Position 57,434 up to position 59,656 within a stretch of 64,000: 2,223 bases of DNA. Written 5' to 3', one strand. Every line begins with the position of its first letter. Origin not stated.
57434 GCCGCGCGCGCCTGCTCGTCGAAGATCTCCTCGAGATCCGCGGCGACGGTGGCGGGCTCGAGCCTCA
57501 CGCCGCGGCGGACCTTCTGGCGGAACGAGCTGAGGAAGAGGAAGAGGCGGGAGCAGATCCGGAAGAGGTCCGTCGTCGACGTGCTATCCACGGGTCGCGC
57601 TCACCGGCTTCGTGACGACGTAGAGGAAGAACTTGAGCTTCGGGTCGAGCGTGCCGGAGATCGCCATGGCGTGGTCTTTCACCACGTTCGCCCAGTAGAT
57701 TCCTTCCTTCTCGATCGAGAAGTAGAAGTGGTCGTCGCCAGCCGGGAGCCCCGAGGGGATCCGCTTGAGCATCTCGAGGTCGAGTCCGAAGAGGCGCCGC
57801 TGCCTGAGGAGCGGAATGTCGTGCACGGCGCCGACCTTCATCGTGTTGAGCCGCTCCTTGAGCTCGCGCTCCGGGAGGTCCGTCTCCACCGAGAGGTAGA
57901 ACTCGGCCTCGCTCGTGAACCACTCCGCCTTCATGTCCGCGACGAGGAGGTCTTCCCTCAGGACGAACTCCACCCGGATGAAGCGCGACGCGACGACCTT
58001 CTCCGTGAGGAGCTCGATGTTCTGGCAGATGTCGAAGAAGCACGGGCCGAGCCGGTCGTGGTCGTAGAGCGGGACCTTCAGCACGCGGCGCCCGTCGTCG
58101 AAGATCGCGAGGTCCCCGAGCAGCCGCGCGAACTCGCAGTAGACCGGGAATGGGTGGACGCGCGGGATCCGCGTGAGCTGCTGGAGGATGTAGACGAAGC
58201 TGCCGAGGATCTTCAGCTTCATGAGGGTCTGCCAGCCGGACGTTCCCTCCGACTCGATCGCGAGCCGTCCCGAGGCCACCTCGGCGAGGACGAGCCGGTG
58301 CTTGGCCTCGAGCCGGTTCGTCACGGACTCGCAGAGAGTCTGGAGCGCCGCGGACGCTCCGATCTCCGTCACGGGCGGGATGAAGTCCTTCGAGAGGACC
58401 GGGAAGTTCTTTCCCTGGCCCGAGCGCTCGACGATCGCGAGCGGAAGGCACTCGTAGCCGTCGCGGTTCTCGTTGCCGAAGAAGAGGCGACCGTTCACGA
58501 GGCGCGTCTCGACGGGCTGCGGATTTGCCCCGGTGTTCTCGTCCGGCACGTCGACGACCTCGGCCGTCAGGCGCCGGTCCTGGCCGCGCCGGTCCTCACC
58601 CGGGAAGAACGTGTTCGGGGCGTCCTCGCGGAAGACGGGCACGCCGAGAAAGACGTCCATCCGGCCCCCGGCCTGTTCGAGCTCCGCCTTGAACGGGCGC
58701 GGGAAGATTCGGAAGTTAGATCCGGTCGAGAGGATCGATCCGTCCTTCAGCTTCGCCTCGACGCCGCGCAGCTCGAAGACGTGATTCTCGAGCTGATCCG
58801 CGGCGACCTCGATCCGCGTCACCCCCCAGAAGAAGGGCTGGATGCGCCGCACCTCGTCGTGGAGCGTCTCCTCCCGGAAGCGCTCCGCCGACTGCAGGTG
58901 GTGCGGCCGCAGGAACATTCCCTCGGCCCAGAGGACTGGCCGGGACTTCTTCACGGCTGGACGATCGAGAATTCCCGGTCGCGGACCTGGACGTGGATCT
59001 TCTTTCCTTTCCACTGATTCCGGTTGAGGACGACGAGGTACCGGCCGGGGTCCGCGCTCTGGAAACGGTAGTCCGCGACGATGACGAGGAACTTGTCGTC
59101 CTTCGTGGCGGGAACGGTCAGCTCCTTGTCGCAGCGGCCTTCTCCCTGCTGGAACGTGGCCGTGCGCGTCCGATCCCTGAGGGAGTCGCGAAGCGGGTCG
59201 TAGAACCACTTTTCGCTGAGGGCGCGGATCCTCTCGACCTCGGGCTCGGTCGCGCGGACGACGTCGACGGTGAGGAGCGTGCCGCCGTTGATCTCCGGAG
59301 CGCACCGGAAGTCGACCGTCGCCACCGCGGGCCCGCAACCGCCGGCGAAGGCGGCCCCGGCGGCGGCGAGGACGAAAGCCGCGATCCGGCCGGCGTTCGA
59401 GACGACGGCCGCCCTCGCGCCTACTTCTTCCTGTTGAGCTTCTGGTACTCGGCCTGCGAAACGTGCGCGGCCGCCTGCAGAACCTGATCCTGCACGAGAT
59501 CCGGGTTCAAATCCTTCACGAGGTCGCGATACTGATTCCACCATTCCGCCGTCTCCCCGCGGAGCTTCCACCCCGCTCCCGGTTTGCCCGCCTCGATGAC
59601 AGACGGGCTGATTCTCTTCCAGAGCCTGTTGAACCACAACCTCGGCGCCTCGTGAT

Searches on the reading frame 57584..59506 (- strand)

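Call 53: search_protein_families(library=ncbifam, proteins=[window:57584-59506:-], max_evalue=0.01)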
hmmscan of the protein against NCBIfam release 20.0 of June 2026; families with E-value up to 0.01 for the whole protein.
window:57584-59506:- (640 aa): 1 family
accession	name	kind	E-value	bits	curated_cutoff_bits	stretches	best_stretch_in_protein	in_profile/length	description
TIGR03353.2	VI_chp_4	equivalog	4.3e-81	273.2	100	1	190-631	2-429/429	type VI secretion system baseplate subunit TssK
